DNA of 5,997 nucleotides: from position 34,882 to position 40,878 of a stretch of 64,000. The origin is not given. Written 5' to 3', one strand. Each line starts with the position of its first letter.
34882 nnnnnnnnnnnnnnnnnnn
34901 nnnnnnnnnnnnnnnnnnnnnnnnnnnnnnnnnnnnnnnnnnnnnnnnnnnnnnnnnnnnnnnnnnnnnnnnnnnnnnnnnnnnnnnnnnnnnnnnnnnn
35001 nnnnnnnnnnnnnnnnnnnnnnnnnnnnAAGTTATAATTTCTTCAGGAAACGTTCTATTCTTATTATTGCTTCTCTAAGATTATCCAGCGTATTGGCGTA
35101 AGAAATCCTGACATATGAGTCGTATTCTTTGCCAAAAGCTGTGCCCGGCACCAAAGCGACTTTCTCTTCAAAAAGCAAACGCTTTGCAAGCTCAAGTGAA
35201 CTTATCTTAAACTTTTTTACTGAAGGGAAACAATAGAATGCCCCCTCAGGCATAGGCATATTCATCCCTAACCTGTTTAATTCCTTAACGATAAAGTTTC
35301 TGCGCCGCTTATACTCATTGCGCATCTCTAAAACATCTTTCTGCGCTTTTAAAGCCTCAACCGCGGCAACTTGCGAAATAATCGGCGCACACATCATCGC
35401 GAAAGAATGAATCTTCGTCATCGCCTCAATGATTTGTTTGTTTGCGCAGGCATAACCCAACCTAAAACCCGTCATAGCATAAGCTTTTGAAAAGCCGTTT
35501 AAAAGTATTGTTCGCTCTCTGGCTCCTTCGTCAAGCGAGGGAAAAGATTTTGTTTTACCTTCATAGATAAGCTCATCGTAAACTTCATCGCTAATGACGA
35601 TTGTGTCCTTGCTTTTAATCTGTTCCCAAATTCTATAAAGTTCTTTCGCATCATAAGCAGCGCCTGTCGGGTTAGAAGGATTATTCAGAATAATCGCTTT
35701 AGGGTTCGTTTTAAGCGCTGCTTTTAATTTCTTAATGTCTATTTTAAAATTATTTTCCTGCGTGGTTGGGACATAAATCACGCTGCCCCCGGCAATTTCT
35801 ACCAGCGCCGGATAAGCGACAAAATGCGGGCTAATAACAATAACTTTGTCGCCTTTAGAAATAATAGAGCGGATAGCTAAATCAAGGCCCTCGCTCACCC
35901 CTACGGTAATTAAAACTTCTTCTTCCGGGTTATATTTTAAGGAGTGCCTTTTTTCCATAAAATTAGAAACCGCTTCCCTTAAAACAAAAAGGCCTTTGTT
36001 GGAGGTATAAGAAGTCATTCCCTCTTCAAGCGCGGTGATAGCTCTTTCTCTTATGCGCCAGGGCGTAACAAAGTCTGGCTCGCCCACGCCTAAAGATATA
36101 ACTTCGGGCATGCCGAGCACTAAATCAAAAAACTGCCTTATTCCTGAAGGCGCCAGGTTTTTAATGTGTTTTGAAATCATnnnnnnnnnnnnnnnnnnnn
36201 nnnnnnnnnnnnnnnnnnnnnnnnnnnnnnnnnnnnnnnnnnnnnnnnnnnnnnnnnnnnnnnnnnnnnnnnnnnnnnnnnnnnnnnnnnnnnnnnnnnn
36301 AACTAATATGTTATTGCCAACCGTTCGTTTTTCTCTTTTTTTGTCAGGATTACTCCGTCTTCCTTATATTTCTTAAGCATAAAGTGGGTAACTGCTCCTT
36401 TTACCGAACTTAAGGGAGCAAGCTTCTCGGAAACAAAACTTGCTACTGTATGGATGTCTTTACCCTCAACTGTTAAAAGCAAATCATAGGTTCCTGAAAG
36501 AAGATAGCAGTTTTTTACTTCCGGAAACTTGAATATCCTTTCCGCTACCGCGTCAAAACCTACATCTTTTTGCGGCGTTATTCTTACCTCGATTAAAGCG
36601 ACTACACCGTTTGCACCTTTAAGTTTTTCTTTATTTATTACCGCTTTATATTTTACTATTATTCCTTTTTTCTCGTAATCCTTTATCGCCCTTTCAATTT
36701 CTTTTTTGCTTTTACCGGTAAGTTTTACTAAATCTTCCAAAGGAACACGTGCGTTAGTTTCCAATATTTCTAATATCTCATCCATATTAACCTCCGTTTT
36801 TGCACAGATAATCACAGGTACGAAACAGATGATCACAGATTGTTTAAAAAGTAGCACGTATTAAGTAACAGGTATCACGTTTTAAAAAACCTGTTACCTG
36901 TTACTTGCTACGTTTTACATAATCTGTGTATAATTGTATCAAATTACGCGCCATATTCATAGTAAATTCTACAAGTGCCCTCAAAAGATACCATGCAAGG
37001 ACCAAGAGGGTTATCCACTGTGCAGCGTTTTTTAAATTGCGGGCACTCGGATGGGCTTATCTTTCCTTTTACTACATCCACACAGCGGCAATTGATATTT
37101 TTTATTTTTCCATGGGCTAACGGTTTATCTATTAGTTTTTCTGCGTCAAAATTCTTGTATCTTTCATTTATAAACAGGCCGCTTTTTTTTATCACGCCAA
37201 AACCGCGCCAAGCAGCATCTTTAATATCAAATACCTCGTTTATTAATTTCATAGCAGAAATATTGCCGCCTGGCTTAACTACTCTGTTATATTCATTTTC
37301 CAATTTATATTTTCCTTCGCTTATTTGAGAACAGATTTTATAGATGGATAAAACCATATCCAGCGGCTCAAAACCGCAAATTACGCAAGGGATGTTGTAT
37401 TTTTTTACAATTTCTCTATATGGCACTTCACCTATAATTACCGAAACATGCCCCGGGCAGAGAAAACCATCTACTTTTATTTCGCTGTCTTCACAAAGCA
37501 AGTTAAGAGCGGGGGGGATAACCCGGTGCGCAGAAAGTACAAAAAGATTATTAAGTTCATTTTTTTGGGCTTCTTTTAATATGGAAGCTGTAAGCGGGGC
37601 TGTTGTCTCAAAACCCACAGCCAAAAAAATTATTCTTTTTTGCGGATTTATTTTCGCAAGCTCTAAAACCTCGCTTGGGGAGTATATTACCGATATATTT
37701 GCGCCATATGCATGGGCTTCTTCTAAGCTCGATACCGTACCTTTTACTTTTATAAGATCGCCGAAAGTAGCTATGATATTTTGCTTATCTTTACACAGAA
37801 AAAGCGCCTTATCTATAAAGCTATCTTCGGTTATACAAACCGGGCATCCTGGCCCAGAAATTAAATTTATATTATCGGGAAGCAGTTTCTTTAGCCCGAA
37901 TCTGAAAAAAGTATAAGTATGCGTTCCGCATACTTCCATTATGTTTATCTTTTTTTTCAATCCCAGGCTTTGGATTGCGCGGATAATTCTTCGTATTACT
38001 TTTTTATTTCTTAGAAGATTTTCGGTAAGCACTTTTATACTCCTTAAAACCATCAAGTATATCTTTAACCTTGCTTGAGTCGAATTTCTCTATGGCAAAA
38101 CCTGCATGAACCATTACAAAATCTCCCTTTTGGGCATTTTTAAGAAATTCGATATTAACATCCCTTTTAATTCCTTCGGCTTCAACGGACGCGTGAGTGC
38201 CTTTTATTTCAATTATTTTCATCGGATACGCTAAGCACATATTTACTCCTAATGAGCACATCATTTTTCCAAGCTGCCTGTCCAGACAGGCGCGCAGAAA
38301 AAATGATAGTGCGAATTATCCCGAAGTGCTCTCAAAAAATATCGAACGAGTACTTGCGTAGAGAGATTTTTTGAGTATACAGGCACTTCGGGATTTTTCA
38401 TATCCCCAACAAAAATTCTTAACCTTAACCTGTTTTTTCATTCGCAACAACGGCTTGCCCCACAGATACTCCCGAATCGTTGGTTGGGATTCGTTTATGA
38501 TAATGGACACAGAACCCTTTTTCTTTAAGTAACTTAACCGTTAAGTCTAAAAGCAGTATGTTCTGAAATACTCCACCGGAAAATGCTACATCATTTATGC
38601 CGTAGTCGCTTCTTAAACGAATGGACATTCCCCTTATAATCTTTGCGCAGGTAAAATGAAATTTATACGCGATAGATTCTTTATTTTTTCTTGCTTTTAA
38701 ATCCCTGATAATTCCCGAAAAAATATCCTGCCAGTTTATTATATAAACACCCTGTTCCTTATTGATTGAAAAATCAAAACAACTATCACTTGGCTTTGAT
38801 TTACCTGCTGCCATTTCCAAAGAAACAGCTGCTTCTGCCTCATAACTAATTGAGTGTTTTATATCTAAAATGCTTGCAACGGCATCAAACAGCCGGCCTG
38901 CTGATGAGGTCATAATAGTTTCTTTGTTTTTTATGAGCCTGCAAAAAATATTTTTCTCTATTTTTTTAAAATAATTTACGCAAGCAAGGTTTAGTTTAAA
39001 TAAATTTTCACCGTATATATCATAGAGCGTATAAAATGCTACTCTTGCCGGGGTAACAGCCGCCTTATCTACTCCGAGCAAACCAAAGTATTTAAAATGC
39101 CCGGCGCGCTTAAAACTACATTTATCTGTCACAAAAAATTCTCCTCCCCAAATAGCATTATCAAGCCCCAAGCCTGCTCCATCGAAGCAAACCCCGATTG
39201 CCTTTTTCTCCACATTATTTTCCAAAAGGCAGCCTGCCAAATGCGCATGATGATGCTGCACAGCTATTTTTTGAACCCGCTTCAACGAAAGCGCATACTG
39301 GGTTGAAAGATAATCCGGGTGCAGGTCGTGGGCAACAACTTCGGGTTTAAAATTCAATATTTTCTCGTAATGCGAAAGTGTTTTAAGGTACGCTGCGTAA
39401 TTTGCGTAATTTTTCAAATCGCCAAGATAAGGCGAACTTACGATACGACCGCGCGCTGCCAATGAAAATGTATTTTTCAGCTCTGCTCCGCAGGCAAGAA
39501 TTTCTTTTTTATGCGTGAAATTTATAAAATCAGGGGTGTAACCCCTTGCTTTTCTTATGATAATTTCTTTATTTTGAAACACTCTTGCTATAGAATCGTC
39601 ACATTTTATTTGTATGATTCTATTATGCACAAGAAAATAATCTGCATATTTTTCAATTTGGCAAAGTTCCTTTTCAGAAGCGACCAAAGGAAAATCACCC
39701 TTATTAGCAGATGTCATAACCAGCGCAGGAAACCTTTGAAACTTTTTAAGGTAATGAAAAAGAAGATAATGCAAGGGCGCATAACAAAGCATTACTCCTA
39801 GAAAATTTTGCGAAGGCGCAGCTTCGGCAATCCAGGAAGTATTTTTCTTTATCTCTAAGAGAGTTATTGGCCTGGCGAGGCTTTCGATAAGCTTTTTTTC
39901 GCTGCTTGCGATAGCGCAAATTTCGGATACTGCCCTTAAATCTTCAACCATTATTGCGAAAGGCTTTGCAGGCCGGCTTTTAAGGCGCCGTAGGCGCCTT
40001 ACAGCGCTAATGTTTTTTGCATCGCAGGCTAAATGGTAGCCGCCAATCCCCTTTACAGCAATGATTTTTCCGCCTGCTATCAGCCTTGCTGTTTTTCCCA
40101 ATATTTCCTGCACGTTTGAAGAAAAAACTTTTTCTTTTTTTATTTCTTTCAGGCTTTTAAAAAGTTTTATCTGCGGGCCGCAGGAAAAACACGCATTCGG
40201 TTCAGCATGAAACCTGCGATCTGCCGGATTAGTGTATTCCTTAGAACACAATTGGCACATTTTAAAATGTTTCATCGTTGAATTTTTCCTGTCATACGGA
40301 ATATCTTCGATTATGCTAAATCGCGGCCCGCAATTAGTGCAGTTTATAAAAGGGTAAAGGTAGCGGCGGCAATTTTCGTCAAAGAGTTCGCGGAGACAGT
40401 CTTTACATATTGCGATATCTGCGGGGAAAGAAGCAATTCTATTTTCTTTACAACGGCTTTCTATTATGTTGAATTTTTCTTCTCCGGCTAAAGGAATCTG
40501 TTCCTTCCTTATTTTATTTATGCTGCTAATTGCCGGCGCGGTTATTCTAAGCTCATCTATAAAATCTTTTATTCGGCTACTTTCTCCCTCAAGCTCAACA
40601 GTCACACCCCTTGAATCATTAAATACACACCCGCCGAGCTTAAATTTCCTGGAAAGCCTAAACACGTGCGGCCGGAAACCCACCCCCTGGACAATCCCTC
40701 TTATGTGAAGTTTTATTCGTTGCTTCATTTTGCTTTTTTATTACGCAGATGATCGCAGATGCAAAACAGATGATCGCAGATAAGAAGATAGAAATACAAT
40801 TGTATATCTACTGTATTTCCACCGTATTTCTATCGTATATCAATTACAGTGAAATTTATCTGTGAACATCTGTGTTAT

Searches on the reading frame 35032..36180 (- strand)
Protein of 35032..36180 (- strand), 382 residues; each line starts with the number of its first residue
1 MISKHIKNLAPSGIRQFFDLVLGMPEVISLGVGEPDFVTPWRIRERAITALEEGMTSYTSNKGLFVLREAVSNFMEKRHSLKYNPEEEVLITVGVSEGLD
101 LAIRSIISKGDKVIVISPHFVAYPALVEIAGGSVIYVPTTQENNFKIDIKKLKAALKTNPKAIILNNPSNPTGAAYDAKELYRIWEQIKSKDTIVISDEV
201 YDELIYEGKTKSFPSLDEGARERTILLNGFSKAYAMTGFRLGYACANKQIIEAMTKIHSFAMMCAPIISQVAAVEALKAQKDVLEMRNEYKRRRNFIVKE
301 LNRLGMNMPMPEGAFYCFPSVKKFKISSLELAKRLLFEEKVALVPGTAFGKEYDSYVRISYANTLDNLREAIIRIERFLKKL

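Call 9: search_protein_families(library=pfam, proteins=[window:35032-36180:-], max_evalue=0.001)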
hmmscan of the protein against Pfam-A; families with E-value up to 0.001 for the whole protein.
window:35032-36180:- (382 aa): 4 families
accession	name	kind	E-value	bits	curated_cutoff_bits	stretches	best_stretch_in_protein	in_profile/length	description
PF00155.27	Aminotran_1_2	-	4.1e-73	247.1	19.7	1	26-374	2-360/361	Aminotransferase class I and II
PF00266.25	Aminotran_5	-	5.7e-05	22.7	21.5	1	82-198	57-175/371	Aminotransferase class-V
PF01053.26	Cys_Met_Meta_PP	-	0.00021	20.4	27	1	98-200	79-175/381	Cys/Met metabolism PLP-dependent enzyme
PF01041.23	DegT_DnrJ_EryC1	-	0.00045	20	19.8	1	89-165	42-118/360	DegT/DnrJ/EryC1/StrS aminotransferase family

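Call 79: search_protein_families(library=ncbifam, proteins=[window:35032-36180:-], max_evalue=0.00001)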
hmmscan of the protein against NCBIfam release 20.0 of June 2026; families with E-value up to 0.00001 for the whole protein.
window:35032-36180:- (382 aa): 74 families (the best 25 are shown)
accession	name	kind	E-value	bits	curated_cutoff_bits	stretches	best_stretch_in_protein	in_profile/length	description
NF005816.0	PRK07682.1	equivalog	3.7e-148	493.3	620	1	2-381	6-385/390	aminotransferase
NF005817.0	PRK07683.1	equivalog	1.6e-119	399.1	575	1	2-381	5-383/387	aminotransferase A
NF041091.1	asp_aminotase_Arch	equivalog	1.1e-105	353.6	550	1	26-380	28-376/376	aspartate aminotransferase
NF005588.0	PRK07309.1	equivalog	7.5e-104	347.7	576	1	3-381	8-388/391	pyridoxal phosphate-dependent aminotransferase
NF041364.1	GntC_guanitoxin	equivalog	1.3e-103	346.6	415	1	28-378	1-356/356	guanitoxin biosynthesis PLP-dependent (S)-gamma-hydroxy-L-arginine cyclodehydratase GntC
NF006229.0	PRK08361.1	equivalog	8.4e-90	301.6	624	1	2-381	10-390/391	aspartate aminotransferase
NF004975.0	PRK06348.1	equivalog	2e-88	297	549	1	8-378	12-382/384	pyridoxal phosphate-dependent aminotransferase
NF004770.0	PRK06108.1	subfamily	1e-86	291.3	422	1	3-381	14-394/396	pyridoxal phosphate-dependent aminotransferase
NF005601.0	PRK07337.1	equivalog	1.2e-79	268.3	496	1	25-380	35-393/394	pyridoxal phosphate-dependent aminotransferase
NF004769.0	PRK06107.1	equivalog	1.4e-79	267.7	617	1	26-381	34-400/402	aspartate transaminase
TIGR03540.1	DapC_direct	equivalog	2.2e-76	257.3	593.25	1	26-377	30-382/383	LL-diaminopimelate aminotransferase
NF006756.0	PRK09276.1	subfamily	3.2e-73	246.9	507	1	26-377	32-384/387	LL-diaminopimelate aminotransferase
NF006514.0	PRK08960.1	equivalog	3.8e-73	246.5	554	1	26-381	33-387/388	pyridoxal phosphate-dependent aminotransferase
NF006230.0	PRK08363.1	equivalog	4.5e-72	243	534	1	26-381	31-394/398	alanine aminotransferase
NF005855.0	PRK07777.1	equivalog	6.7e-67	226.5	553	1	26-378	29-387/391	pyridoxal phosphate-dependent aminotransferase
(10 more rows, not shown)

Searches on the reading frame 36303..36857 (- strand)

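Call 9: search_protein_families(library=pfam, proteins=[window:36303-36857:-], max_evalue=0.001)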
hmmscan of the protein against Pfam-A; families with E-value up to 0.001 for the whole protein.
window:36303-36857:- (184 aa): 2 families
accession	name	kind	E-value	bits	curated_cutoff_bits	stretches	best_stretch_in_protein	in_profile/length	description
PF01037.27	AsnC_trans_reg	-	7.4e-16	58.3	25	1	89-162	1-72/73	Lrp/AsnC ligand binding domain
PF13412.12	HTH_24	-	1.1e-05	25.4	21.9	1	27-67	7-47/48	Winged helix-turn-helix DNA-binding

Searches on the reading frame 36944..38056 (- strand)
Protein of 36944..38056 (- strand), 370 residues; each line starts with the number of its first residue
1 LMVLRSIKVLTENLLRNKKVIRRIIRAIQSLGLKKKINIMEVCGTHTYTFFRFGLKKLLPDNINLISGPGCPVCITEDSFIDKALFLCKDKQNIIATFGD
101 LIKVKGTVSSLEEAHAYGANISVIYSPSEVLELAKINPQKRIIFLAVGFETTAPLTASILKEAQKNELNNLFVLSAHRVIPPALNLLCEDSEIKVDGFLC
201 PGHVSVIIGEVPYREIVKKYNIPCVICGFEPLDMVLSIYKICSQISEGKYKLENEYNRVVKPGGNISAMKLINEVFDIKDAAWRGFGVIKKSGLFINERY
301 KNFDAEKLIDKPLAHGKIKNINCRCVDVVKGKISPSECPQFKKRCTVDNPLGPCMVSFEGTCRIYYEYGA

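Call 9: search_protein_families(library=pfam, proteins=[window:36944-38056:-], max_evalue=0.001)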
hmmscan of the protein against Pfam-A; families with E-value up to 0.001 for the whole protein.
window:36944-38056:- (370 aa): 1 family
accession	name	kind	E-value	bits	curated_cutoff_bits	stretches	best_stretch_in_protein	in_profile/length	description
PF01924.21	HypD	-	5.6e-140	466.9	25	1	20-369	2-351/351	Hydrogenase formation hypA family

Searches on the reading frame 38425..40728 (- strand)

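Call 71: search_protein_families(library=pfam, proteins=[window:38425-40728:-], max_evalue=0.00001)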
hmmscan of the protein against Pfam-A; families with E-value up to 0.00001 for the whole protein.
window:38425-40728:- (767 aa): 5 families
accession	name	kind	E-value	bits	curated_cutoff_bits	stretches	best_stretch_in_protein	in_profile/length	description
PF22521.2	HypF_C_2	-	1.3e-69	235.1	27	1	512-758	1-241/241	Carbamoyltransferase, Kae1-like Domain, second subdomain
PF01300.24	Sua5_yciO_yrdC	-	5.9e-38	130.6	25.1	1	216-393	2-177/178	Telomere recombination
PF17788.7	HypF_C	-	7.8e-34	116.8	23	1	406-503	2-99/99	HypF Kae1-like domain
PF07503.17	zf-HYPF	-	1.9e-29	101.6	23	2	107-140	1-34/34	HypF finger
PF00708.24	Acylphosphatase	-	1.4e-18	67.4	22.5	1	6-88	2-85/85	Acylphosphatase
